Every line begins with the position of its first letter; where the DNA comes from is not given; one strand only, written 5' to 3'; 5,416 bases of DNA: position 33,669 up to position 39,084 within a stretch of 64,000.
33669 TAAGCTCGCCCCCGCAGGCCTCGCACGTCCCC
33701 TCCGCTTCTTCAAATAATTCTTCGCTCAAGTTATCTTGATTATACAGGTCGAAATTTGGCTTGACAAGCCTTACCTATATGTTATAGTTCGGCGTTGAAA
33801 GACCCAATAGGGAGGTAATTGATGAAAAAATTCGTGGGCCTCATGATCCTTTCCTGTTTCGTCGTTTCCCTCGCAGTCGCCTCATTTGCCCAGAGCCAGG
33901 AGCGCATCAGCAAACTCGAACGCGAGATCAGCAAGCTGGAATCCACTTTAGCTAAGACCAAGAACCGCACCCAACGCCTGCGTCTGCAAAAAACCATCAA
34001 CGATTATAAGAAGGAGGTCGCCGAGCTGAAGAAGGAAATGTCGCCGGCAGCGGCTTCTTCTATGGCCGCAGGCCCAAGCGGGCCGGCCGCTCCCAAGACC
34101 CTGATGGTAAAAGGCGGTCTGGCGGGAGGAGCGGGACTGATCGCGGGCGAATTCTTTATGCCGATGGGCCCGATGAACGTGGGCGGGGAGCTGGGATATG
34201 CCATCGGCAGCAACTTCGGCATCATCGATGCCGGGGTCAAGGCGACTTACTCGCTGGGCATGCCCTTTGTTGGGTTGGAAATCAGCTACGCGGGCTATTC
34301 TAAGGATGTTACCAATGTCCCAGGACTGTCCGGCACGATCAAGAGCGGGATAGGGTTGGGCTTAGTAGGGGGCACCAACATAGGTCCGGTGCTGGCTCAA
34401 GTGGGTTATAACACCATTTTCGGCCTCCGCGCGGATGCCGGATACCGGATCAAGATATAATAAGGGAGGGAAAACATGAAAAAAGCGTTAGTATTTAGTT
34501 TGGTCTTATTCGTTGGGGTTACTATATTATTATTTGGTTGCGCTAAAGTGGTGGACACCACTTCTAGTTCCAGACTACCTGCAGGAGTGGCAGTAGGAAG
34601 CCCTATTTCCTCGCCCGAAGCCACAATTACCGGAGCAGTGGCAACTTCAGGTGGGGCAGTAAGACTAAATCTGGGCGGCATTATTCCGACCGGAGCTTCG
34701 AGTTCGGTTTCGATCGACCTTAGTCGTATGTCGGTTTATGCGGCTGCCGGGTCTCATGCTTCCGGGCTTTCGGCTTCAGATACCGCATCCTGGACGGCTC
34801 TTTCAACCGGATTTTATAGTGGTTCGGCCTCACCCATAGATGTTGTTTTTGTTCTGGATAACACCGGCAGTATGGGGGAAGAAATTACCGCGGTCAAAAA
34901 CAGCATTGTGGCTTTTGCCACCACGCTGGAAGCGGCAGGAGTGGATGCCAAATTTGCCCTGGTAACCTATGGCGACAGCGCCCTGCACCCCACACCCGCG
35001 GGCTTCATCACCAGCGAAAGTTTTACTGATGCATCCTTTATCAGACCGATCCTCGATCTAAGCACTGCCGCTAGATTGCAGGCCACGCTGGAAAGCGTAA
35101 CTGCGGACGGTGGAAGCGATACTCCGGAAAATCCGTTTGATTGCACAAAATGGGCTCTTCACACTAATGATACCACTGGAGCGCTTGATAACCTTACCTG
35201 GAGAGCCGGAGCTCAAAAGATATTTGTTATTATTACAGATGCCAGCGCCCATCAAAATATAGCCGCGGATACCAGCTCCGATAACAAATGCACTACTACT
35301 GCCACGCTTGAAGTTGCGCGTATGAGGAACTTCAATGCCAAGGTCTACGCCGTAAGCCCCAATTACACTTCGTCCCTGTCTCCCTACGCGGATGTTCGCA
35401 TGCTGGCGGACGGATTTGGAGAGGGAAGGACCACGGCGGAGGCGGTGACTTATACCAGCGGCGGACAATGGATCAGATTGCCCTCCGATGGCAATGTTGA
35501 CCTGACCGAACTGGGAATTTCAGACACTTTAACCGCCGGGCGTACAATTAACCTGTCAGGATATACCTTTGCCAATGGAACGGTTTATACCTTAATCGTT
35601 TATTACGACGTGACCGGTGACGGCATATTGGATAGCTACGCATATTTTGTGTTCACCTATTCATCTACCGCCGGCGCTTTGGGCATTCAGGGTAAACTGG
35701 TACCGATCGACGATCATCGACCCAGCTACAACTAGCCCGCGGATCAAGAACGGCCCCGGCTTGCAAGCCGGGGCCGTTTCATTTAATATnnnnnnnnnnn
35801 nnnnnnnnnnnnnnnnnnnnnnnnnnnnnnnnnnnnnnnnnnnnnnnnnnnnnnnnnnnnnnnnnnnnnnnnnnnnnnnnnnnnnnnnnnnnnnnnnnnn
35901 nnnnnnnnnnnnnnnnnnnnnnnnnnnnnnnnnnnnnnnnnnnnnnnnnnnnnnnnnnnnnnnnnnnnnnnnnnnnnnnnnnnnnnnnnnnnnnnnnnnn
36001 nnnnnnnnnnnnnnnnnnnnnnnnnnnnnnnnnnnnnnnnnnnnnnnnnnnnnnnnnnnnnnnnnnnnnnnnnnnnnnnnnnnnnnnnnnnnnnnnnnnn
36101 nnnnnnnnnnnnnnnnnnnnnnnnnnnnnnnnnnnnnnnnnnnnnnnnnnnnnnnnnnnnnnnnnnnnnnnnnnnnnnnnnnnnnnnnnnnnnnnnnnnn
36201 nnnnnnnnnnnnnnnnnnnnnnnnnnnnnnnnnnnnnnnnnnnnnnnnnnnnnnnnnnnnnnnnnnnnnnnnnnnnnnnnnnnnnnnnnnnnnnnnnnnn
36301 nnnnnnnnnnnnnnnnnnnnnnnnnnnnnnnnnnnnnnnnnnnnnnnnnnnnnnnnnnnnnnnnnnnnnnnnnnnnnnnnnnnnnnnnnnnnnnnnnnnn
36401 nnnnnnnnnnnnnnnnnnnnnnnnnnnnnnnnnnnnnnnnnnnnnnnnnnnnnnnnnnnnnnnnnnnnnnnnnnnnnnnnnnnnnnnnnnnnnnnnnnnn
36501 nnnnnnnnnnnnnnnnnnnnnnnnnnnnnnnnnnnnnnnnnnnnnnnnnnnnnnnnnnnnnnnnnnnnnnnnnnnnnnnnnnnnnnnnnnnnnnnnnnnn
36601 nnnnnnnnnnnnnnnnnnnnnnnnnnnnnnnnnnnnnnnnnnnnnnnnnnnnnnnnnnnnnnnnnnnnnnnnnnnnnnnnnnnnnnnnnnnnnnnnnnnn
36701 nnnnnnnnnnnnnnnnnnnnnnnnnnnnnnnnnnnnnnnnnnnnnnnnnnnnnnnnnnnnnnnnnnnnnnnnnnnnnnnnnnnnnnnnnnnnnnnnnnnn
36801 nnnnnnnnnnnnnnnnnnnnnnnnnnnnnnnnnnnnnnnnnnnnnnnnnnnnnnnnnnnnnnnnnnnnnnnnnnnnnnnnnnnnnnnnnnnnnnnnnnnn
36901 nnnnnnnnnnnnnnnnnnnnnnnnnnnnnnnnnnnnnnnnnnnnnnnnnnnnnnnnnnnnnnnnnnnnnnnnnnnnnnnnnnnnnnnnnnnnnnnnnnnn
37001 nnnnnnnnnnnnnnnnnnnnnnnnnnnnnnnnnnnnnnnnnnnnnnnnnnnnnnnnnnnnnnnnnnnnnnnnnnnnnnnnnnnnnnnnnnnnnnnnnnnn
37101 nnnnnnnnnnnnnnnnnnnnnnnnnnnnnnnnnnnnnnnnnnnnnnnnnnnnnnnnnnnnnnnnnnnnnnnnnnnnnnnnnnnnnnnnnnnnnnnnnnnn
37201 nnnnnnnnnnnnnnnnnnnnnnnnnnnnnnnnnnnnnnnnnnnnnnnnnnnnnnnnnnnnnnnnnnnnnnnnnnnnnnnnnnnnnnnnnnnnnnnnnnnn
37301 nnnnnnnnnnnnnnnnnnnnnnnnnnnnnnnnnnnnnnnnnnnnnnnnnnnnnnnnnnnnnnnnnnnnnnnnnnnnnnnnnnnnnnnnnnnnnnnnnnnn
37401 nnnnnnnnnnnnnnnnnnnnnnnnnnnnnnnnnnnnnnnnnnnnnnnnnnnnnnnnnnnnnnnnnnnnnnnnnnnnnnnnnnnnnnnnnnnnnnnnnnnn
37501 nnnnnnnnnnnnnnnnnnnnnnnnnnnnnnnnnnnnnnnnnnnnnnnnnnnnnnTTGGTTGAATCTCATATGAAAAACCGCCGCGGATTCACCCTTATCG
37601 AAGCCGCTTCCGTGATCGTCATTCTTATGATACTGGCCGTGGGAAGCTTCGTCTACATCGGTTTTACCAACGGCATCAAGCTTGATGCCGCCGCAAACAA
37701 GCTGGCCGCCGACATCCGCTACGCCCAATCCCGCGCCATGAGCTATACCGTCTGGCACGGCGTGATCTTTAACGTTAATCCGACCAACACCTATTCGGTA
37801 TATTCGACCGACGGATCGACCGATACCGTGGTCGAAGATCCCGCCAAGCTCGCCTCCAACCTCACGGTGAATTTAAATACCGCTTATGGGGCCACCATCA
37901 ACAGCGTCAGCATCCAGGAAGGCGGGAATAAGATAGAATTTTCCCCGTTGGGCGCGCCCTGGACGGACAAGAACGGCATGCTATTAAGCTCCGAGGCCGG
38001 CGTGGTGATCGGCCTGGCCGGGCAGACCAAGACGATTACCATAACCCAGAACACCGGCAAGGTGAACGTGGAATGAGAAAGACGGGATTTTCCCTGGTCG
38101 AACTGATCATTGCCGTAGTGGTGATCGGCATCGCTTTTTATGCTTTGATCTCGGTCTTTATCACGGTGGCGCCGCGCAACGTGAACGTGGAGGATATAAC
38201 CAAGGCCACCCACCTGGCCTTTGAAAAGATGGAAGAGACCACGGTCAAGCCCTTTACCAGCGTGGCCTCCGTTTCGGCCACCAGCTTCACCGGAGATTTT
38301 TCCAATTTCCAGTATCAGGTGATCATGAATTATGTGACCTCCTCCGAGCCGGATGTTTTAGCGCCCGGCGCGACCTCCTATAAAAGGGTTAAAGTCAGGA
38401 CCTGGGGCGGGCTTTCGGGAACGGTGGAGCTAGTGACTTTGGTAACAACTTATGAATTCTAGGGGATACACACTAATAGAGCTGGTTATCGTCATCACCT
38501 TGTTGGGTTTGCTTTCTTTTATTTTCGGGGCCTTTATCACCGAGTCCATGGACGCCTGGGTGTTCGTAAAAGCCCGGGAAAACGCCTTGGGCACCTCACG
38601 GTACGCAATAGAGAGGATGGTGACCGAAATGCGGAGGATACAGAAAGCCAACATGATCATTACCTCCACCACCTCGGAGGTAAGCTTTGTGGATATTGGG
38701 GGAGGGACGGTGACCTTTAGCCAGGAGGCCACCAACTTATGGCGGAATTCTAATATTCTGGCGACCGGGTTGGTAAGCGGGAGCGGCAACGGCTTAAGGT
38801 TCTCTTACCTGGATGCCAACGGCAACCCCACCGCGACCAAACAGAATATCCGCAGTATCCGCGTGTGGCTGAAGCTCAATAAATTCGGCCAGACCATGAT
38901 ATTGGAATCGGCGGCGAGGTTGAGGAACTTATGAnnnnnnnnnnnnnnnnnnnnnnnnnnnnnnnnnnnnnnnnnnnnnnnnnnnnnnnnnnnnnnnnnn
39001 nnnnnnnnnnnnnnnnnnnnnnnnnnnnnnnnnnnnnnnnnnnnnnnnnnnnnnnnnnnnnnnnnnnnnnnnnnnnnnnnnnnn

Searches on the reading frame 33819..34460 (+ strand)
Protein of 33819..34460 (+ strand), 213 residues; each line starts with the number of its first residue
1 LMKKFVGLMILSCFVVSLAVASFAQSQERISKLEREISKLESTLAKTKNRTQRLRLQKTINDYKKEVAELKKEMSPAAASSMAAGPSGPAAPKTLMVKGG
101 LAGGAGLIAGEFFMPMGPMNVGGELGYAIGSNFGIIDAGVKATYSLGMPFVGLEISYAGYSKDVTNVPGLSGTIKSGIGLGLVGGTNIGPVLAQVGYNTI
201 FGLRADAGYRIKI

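Call 11: search_protein_families(library=pfam, proteins=[window:33819-34460:+], max_evalue=0.001)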
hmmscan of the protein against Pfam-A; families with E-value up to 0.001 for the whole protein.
window:33819-34460:+ (213 aa): 1 family
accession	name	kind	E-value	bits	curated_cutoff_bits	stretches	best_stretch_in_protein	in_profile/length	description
PF14335.11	DUF4391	-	0.00065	20.1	29.9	1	24-66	189-231/232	Domain of unknown function (DUF4391)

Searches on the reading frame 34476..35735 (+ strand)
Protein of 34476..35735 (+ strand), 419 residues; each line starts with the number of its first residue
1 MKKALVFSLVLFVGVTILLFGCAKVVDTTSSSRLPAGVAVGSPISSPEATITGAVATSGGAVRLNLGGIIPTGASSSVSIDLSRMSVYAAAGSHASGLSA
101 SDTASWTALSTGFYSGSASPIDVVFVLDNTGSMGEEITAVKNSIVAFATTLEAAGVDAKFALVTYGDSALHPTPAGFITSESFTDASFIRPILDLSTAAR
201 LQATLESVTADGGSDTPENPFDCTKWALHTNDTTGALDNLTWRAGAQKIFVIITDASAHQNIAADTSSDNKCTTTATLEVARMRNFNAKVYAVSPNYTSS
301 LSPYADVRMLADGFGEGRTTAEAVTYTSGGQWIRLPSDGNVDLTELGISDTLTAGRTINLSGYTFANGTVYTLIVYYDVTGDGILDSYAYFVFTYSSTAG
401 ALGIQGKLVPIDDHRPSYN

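Call 11: search_protein_families(library=pfam, proteins=[window:34476-35735:+], max_evalue=0.001)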
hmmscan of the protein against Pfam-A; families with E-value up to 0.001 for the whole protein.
window:34476-35735:+ (419 aa): 3 families
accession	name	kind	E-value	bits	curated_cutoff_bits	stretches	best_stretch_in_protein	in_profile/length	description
PF25106.1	VWA_4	-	9.3e-11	42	27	1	123-172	2-52/169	von Willebrand factor A domain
PF00092.34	VWA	-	8.4e-07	29.8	23.8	1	122-169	1-49/174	von Willebrand factor type A domain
PF00362.24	Integrin_beta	-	0.00087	19.5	24.8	0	119-262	4-151/248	Integrin beta chain VWA domain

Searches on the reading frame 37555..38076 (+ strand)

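Call 11: search_protein_families(library=pfam, proteins=[window:37555-38076:+], max_evalue=0.001)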
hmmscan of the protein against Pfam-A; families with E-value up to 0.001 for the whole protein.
window:37555-38076:+ (173 aa): 2 families
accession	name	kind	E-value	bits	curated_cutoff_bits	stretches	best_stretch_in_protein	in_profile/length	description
PF07963.17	N_methyl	-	8.8e-07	28.7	21.2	1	6-31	1-26/27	Prokaryotic N-terminal methylation motif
PF12019.13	GspH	-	0.00032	21.6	21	1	46-144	1-82/108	Type II transport protein GspH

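Call 80: search_protein_families(library=ncbifam, proteins=[window:37555-38076:+], max_evalue=0.01)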
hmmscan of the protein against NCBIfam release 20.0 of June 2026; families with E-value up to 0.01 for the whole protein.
window:37555-38076:+ (173 aa): 5 families
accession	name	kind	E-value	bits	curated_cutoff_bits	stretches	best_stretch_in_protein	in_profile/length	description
NF040982.1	ComGD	equivalog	4e-06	27.3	70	1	10-104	2-92/139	competence type IV pilus minor pilin ComGD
NF007800.0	PRK10506.1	equivalog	5e-05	23.2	158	1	4-65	3-65/163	prepilin peptidase-dependent protein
TIGR01708.2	typeII_sec_gspH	equivalog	0.00014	21.9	80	1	10-69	2-62/169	type II secretion system minor pseudopilin GspH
NF047827.1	T3SSXpsH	equivalog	0.00022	21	160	1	10-78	1-68/145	type II secretion system protein XpsH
TIGR02596.1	TIGR02596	subfamily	0.00086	19.4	70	1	12-66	1-56/196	Verru_Chthon cassette protein D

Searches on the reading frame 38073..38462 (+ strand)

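Call 11: search_protein_families(library=pfam, proteins=[window:38073-38462:+], max_evalue=0.001)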
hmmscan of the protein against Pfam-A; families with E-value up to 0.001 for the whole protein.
window:38073-38462:+ (129 aa): 1 family
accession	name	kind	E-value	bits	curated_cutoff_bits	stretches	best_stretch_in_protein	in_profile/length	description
PF07963.17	N_methyl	-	4.1e-05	23.4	21.2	1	2-25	3-26/27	Prokaryotic N-terminal methylation motif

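Call 80: search_protein_families(library=ncbifam, proteins=[window:38073-38462:+], max_evalue=0.01)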
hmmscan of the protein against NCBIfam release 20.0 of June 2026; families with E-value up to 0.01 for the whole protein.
window:38073-38462:+ (129 aa): 5 families
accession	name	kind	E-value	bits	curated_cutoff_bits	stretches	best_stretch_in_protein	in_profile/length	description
TIGR02532.1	IV_pilin_GFxxxE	domain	0.0011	18.7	16.3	1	4-21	2-19/24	prepilin-type N-terminal cleavage/methylation domain-containing protein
NF047828.1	T3SSXpsI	equivalog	0.0039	17.2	150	1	4-93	2-86/132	type II secretion system protein XpsI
TIGR02523.1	type_IV_pilV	equivalog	0.0042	17.6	52.2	1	4-62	2-60/139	type IV pilus modification protein PilV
TIGR01707.1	gspI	equivalog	0.0072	16.8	44.35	1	5-83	1-81/101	type II secretion system minor pseudopilin GspI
NF041013.1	T4P_ComGE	equivalog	0.0093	16.1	49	0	4-55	4-55/83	competence type IV pilus minor pilin ComGE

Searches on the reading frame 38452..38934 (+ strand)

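Call 11: search_protein_families(library=pfam, proteins=[window:38452-38934:+], max_evalue=0.001)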
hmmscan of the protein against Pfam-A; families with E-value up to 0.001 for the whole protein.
window:38452-38934:+ (160 aa): 1 family
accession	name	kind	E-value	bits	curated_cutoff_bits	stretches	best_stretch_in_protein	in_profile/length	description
PF07963.17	N_methyl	-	3.8e-06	26.7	21.2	1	2-22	3-23/27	Prokaryotic N-terminal methylation motif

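Call 80: search_protein_families(library=ncbifam, proteins=[window:38452-38934:+], max_evalue=0.01)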
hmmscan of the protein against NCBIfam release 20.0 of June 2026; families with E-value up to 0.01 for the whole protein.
window:38452-38934:+ (160 aa): 3 families
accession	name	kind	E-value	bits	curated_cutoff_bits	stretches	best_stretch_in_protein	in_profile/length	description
TIGR02532.1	IV_pilin_GFxxxE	domain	2.7e-05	23.8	16.3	1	4-24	2-22/24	prepilin-type N-terminal cleavage/methylation domain-containing protein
TIGR02599.1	TIGR02599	subfamily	0.003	16.9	256.5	1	5-61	1-57/361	Verru_Chthon cassette protein C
TIGR01710.1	typeII_sec_gspG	equivalog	0.0067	16.5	88.85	1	4-34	1-31/134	type II secretion system major pseudopilin GspG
